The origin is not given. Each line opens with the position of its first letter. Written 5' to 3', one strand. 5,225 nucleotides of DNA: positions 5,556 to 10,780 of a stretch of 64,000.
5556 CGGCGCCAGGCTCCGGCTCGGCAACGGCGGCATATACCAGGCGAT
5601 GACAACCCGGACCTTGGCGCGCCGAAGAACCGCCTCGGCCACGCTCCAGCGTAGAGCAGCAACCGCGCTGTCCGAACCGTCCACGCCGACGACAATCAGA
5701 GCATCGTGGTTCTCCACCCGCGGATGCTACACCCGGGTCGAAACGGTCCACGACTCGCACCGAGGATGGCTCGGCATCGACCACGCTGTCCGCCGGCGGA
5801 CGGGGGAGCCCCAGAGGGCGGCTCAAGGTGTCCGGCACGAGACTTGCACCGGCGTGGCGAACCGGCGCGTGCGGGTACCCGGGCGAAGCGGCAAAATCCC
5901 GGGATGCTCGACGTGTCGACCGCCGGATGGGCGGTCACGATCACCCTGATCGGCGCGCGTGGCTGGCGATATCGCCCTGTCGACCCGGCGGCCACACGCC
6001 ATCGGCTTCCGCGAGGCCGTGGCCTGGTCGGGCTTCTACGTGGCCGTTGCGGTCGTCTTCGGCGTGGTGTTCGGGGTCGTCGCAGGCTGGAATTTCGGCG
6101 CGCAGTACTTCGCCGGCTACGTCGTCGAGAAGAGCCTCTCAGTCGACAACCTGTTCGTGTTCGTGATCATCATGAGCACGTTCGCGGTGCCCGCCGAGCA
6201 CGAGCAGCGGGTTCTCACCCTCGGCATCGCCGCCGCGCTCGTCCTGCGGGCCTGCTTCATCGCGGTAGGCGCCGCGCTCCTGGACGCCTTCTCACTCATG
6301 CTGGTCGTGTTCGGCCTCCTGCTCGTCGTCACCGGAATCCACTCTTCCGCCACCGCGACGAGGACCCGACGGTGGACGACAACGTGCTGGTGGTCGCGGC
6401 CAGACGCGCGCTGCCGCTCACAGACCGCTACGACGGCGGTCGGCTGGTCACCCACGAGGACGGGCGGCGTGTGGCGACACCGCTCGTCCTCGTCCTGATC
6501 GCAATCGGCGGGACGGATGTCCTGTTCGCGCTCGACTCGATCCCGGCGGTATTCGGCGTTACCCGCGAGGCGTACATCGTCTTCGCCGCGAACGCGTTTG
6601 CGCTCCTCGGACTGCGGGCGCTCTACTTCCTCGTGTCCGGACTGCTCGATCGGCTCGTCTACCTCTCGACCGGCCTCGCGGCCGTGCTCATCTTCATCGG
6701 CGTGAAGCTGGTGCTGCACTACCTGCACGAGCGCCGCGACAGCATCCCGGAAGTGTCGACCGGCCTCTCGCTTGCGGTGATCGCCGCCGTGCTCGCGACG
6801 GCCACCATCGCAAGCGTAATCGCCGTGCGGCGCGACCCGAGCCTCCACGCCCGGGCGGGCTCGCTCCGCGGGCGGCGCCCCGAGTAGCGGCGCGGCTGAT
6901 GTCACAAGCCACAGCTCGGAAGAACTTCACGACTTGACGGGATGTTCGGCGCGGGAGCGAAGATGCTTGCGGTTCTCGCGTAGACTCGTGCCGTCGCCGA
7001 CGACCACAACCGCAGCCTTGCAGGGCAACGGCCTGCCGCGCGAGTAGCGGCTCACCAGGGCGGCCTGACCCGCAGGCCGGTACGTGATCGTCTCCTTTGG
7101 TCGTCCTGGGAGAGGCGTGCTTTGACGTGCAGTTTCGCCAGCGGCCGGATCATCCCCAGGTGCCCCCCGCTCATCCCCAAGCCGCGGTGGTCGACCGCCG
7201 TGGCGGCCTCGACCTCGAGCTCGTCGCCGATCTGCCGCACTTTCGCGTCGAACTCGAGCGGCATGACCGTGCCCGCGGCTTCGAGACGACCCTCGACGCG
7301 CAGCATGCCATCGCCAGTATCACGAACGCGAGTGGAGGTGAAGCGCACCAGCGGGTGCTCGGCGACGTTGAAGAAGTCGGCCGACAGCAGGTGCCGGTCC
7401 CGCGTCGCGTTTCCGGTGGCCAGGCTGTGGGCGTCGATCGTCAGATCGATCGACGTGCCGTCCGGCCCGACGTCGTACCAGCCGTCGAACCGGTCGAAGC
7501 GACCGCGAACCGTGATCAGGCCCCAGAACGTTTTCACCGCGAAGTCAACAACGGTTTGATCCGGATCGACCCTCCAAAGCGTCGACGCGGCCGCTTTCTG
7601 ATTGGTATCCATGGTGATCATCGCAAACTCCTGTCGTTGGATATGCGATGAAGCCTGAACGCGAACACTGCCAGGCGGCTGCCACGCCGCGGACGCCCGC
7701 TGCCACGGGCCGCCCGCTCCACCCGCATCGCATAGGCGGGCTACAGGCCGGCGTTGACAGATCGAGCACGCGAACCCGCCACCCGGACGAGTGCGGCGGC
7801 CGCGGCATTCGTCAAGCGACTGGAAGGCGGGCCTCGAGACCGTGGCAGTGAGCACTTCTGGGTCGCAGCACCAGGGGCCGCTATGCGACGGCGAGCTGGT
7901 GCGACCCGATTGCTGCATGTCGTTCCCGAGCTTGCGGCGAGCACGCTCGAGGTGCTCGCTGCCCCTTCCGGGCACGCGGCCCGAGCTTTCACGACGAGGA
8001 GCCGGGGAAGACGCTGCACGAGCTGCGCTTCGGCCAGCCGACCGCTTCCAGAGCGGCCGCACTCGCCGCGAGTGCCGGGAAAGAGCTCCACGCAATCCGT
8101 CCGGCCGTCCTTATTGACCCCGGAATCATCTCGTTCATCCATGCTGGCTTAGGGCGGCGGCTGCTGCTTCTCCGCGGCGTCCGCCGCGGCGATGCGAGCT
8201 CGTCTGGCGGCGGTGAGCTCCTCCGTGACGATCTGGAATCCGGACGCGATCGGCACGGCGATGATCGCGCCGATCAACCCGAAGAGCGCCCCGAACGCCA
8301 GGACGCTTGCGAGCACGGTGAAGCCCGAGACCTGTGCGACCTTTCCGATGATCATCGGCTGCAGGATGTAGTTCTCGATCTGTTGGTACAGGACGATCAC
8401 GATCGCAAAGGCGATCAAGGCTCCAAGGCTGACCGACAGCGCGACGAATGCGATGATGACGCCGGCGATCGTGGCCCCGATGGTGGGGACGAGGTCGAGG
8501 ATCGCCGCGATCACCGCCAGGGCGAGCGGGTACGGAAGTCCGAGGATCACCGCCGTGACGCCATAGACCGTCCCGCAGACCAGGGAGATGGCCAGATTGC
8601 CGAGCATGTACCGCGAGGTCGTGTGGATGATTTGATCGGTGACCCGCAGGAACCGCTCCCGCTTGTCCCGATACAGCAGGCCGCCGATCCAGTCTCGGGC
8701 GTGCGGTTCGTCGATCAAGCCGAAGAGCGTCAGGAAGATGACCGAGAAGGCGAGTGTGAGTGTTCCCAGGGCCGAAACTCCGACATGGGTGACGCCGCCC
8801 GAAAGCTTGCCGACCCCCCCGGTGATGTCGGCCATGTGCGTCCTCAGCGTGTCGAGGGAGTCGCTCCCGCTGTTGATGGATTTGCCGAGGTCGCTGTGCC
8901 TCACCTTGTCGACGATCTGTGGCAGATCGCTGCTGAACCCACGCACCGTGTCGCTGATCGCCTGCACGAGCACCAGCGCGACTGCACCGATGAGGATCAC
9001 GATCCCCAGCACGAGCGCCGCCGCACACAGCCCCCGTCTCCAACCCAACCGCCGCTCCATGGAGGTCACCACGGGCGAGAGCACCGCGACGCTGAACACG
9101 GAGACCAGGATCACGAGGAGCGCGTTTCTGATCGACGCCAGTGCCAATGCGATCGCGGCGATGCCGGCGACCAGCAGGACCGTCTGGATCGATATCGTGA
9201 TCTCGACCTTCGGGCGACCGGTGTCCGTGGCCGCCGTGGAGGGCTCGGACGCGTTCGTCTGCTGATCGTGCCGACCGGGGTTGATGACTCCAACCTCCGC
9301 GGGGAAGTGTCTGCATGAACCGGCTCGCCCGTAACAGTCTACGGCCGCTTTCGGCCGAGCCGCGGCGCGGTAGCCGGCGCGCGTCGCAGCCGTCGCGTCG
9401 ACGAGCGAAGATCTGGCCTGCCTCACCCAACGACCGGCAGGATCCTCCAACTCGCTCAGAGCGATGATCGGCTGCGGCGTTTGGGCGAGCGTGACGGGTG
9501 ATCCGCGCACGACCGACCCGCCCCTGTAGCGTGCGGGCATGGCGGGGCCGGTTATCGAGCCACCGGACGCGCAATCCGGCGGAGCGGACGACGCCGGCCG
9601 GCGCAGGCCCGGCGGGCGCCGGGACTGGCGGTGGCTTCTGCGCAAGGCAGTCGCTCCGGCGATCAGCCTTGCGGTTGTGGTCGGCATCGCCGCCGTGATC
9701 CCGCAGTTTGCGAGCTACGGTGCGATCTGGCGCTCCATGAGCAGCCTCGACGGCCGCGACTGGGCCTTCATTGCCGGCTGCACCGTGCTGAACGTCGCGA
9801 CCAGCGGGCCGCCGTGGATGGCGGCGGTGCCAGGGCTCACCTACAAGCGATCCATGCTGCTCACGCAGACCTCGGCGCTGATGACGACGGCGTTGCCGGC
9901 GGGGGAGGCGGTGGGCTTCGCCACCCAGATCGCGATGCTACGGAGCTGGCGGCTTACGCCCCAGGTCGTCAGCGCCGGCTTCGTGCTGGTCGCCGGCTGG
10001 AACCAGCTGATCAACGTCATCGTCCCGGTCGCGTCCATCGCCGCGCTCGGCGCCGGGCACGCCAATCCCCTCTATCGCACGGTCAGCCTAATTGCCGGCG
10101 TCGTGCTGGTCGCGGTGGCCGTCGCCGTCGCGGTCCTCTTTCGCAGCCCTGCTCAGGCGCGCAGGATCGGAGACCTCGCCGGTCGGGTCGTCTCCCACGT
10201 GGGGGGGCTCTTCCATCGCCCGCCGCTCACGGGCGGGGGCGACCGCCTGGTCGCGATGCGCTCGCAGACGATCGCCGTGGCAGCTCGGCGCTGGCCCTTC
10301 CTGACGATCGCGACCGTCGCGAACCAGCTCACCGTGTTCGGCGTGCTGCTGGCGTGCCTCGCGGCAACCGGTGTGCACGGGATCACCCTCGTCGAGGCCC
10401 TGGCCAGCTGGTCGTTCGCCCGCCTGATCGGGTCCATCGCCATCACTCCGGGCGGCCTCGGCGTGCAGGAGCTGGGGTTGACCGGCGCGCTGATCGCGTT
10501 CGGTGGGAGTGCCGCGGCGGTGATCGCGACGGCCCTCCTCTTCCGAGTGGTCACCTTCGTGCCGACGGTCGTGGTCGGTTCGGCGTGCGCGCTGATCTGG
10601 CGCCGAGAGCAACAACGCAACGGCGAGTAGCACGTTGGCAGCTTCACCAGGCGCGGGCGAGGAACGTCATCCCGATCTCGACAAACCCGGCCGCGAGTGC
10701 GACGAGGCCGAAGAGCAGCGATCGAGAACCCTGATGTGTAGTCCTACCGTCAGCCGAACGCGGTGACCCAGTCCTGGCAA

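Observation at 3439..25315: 21.9-kb segment bracketed by 119/120-nt direct repeats of the tRNA-Ala 3' half: a tRNA-targeted island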

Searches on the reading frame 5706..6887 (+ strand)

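Call 11: search_protein_families(library=pfam, proteins=[window:5706-6887:+], max_evalue=0.01)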
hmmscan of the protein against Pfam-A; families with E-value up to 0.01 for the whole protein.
window:5706-6887:+ (393 aa): 1 family
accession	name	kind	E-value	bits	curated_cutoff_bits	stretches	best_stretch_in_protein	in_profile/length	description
PF03741.22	TerC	-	1.4e-24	87.3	27.8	1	256-338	95-177/178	Integral membrane protein TerC family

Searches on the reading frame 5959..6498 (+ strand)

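Call 50: search_protein_families(library=pfam, proteins=[window:5959-6498:+], max_evalue=0.01)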
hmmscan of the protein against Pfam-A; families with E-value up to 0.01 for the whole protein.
window:5959-6498:+ (179 aa): 1 family
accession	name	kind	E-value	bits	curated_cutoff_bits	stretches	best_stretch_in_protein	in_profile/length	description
PF03741.22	TerC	-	1.5e-20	74.1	27.8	1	51-134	1-82/178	Integral membrane protein TerC family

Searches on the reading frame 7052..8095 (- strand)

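Call 11: search_protein_families(library=pfam, proteins=[window:7052-8095:-], max_evalue=0.01)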
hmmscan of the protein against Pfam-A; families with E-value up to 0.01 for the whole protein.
window:7052-8095:- (347 aa): 1 family
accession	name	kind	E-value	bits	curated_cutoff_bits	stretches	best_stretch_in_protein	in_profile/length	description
PF04264.18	YceI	-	4.1e-27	95.8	23.7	1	174-317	1-139/150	YceI-like domain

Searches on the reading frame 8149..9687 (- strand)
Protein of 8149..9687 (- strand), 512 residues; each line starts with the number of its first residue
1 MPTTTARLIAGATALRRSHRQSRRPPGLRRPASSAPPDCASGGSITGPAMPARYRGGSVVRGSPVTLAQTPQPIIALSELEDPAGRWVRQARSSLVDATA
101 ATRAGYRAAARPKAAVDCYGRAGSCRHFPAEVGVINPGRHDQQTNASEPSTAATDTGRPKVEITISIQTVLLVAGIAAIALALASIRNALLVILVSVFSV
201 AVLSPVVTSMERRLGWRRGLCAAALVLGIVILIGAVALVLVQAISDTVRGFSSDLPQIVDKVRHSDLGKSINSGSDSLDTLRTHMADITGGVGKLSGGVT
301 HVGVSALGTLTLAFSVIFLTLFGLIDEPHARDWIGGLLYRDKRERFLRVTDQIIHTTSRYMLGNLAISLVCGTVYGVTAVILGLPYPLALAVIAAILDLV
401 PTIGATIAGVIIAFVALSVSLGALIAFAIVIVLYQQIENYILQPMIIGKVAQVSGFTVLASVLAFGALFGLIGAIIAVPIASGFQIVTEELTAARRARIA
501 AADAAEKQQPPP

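Call 11: search_protein_families(library=pfam, proteins=[window:8149-9687:-], max_evalue=0.01)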
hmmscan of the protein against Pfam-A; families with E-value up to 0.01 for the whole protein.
window:8149-9687:- (512 aa): 1 family
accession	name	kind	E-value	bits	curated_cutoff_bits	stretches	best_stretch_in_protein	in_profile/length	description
PF01594.21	AI-2E_transport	-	9.5e-43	147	34.3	1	171-490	2-325/327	AI-2E family transporter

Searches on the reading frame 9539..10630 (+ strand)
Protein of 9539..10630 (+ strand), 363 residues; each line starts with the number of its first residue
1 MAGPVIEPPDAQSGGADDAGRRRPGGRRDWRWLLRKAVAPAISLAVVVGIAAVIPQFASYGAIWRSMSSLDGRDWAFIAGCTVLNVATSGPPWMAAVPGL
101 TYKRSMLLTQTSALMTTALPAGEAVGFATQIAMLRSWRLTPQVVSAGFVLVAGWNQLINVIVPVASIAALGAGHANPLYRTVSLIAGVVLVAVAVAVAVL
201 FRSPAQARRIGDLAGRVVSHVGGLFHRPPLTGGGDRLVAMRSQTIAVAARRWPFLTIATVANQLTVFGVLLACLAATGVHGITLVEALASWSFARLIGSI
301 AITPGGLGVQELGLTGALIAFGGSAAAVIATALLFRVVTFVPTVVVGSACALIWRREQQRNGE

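Call 11: search_protein_families(library=pfam, proteins=[window:9539-10630:+], max_evalue=0.01)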
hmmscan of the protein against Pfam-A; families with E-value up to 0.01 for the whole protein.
window:9539-10630:+ (363 aa): 1 family
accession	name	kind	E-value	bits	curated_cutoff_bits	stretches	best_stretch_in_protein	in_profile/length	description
PF03706.18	LPG_synthase_TM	-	1.8e-16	61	33.4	1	42-347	3-302/302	Lysylphosphatidylglycerol synthase TM region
